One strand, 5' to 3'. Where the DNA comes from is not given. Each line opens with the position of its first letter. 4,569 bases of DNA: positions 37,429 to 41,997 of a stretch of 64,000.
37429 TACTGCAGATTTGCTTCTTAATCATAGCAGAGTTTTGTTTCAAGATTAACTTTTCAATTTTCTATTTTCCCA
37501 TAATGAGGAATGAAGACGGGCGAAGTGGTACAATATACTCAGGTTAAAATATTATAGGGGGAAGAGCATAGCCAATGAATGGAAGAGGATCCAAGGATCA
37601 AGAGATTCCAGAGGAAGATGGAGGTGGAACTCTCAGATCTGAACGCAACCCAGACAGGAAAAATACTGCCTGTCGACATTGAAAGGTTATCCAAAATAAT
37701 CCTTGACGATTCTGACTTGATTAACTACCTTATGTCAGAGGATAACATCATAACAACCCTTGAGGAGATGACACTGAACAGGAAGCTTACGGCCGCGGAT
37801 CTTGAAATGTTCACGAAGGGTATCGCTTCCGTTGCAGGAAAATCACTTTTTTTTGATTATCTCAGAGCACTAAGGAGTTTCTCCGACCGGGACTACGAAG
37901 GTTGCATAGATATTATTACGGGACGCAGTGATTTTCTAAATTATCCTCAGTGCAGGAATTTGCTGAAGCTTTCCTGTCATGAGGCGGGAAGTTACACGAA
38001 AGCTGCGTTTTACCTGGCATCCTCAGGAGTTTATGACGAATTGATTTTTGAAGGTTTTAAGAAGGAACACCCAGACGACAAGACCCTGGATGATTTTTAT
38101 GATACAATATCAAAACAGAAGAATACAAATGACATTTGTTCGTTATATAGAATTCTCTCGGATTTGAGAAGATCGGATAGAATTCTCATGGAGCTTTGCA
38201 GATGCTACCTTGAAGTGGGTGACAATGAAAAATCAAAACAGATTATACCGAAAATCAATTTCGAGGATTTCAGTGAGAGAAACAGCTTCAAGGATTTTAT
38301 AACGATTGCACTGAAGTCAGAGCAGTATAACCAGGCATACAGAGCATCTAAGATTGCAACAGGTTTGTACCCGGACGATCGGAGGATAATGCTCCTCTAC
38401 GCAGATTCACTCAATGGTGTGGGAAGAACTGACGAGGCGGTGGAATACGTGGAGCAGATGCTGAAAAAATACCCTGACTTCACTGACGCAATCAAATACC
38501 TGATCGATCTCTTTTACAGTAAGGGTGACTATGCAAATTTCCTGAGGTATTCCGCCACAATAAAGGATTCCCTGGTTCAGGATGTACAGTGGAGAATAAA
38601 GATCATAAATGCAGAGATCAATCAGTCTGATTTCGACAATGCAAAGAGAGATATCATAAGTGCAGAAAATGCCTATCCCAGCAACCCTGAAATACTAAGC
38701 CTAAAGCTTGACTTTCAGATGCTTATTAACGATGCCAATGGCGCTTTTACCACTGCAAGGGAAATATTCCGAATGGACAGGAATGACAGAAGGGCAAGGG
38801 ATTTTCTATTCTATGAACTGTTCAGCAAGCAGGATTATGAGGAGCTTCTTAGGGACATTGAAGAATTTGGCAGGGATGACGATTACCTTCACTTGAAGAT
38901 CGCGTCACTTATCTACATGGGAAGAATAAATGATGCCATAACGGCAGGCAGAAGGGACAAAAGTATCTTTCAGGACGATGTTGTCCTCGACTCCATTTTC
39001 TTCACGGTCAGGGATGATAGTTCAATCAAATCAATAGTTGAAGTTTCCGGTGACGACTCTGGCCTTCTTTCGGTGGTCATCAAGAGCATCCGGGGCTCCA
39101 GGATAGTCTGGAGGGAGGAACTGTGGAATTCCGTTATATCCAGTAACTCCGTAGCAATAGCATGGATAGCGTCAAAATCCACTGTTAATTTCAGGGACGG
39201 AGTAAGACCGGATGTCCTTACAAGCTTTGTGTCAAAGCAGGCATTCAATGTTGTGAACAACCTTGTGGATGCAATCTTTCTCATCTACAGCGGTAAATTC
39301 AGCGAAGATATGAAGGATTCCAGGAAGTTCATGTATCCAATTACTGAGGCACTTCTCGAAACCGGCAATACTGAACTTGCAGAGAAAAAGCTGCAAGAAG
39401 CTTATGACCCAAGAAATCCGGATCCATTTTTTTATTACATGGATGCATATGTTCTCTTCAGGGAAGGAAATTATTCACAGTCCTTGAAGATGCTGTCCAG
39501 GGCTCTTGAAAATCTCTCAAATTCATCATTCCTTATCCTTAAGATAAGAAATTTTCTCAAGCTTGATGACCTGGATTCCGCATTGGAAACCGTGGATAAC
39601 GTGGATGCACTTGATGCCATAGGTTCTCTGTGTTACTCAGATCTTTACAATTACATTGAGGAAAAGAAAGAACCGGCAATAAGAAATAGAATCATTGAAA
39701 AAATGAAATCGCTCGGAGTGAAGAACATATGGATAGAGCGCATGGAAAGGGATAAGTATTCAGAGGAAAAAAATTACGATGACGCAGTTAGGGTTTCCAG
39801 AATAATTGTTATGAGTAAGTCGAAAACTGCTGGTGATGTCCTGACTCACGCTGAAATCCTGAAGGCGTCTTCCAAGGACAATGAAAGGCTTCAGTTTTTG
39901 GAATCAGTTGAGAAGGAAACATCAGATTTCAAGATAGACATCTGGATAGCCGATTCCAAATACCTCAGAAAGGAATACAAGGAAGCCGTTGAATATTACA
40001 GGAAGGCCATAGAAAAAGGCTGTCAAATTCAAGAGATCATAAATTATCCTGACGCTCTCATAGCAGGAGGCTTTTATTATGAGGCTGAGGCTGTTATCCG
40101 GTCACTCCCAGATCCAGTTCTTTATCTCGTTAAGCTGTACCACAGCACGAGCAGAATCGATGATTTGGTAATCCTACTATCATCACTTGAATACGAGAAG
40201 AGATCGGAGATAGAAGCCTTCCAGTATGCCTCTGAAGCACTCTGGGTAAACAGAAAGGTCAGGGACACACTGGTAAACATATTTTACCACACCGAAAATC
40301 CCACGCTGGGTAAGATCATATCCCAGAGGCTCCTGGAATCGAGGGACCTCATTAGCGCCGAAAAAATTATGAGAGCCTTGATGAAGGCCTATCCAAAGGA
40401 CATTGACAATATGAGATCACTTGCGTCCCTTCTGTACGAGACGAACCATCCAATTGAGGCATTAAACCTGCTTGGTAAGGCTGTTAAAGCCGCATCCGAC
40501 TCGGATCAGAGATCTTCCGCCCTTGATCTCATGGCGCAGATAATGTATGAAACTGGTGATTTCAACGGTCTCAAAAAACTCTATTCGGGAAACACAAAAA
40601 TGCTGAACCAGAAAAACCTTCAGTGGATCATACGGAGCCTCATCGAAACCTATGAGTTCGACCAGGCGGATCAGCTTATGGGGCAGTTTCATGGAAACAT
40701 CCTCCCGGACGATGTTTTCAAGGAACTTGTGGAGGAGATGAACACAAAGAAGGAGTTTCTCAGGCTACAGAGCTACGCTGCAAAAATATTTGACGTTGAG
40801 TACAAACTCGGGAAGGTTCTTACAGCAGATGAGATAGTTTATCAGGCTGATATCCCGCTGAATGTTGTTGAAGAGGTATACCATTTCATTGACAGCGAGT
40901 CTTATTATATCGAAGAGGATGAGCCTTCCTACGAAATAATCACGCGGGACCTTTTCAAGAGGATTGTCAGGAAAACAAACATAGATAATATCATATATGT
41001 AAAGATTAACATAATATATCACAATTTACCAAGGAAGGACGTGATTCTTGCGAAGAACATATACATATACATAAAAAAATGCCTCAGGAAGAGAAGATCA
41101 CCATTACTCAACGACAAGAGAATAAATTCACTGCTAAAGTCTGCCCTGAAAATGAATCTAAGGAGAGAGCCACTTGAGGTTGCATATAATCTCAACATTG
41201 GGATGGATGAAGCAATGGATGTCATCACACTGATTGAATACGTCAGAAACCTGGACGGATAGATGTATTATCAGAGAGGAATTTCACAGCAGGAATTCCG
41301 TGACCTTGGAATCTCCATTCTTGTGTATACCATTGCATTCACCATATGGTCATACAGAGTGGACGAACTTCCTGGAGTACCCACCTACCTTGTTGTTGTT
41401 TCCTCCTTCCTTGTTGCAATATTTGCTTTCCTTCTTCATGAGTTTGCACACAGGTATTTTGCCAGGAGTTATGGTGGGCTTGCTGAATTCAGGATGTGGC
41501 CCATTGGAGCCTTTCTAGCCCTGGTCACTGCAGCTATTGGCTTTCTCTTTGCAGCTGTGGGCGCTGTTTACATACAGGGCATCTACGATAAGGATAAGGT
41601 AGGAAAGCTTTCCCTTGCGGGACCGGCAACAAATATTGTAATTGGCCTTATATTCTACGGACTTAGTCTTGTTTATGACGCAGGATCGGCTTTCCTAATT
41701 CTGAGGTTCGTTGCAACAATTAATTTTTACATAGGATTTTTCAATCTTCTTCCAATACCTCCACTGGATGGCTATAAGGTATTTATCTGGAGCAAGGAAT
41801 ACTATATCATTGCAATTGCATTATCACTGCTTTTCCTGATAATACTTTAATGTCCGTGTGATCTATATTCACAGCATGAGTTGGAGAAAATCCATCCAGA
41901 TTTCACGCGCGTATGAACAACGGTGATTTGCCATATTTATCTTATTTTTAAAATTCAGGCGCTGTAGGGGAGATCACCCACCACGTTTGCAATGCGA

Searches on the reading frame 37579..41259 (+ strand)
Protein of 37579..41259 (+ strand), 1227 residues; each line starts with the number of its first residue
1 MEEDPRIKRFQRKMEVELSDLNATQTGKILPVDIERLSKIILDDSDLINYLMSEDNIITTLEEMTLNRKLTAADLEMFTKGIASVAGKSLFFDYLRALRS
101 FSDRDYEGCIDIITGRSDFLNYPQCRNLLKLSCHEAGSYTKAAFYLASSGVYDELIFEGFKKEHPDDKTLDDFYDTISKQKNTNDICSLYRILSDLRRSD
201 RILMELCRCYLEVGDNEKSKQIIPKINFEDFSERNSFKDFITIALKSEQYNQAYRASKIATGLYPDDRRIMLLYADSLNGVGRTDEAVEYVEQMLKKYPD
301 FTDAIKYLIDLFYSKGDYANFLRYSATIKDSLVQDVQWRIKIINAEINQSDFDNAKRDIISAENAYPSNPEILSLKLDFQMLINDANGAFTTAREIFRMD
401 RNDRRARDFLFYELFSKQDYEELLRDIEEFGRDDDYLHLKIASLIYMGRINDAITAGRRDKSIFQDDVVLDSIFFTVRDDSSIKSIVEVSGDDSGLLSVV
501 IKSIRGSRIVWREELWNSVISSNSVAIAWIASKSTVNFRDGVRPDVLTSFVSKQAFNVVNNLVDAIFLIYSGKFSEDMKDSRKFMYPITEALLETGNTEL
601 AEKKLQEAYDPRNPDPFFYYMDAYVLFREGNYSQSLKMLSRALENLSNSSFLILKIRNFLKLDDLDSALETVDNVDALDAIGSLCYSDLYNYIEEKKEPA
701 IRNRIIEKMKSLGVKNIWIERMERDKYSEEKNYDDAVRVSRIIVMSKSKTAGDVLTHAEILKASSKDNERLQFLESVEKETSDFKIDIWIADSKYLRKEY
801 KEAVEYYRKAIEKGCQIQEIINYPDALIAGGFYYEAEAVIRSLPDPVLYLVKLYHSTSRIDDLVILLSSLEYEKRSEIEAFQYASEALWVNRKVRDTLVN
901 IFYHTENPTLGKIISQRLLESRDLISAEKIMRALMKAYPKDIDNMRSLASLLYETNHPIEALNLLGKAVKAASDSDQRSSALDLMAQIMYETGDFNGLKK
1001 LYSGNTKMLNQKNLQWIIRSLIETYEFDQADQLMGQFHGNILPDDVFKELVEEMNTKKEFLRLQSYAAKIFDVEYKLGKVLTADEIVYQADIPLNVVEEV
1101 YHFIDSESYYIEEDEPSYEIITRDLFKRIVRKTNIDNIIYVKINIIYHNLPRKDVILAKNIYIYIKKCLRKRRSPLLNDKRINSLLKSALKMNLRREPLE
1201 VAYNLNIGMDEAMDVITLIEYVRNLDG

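Call 76: search_protein_families(library=ncbifam, proteins=[window:37579-41259:+], max_evalue=0.01)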
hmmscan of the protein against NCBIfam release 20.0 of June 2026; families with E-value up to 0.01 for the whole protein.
window:37579-41259:+ (1227 aa): 12 families
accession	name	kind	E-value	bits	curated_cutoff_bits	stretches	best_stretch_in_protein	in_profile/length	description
TIGR02917.1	PEP_TPR_lipo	equivalog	2e-19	69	312.2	3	192-405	525-738/899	XrtA/PEP-CTERM system TPR-repeat protein PrsT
NF052415.1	T3SS_chap_SctY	equivalog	4.8e-09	36.7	70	1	925-993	23-91/106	type III secretion apparatus assembly chaperone SctY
TIGR00540.1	TPR_hemY_coli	hypoth_equivalog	7.6e-09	34.8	142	0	867-1002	250-382/385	heme biosynthesis-associated TPR protein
NF040959.1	MamA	equivalog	5e-08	32.6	200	0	202-309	73-180/204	magnetosome protein MamA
TIGR02521.1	type_IV_pilW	equivalog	2e-07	30.8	154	0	203-299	138-234/234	type IV pilus biogenesis/stability protein PilW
NF008520.0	PRK11447.1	equivalog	1.3e-06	26.6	858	0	751-844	573-664/1157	cellulose synthase complex outer membrane protein BcsC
NF033920.0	C39_PA2778_fam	equivalog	2.3e-06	27.2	150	0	748-840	153-247/255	PA2778 family cysteine peptidase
TIGR03939.1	PGA_TPR_OMP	equivalog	6.8e-06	24.6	366.65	0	921-1017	408-502/800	poly-beta-1,6 N-acetyl-D-glucosamine export porin PgaA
NF008757.0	PRK11788.1-5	equivalog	1.1e-05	24.8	363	0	270-316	284-329/388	lipopolysaccharide assembly protein LapB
TIGR02552.1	LcrH_SycD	equivalog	0.00099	18.8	104.8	0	247-293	65-111/136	SycD/LcrH family type III secretion system chaperone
NF011721.1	PRK15174.1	equivalog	0.0011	17.2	1200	0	257-303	273-319/656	Vi polysaccharide transport protein VexE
NF052400.1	M48_BAM_BepA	equivalog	0.0018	17.1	570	0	211-329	318-436/483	beta-barrel assembly-enhancing protease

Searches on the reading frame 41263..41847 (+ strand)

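Call 36: search_protein_families(library=pfam, proteins=[window:41263-41847:+], max_evalue=0.01)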
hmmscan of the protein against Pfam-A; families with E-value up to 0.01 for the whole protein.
window:41263-41847:+ (195 aa): 1 family
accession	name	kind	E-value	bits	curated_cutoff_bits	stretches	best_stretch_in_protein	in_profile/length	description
PF02163.28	Peptidase_M50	-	1.5e-10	41.3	27.2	2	144-174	160-190/221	Peptidase family M50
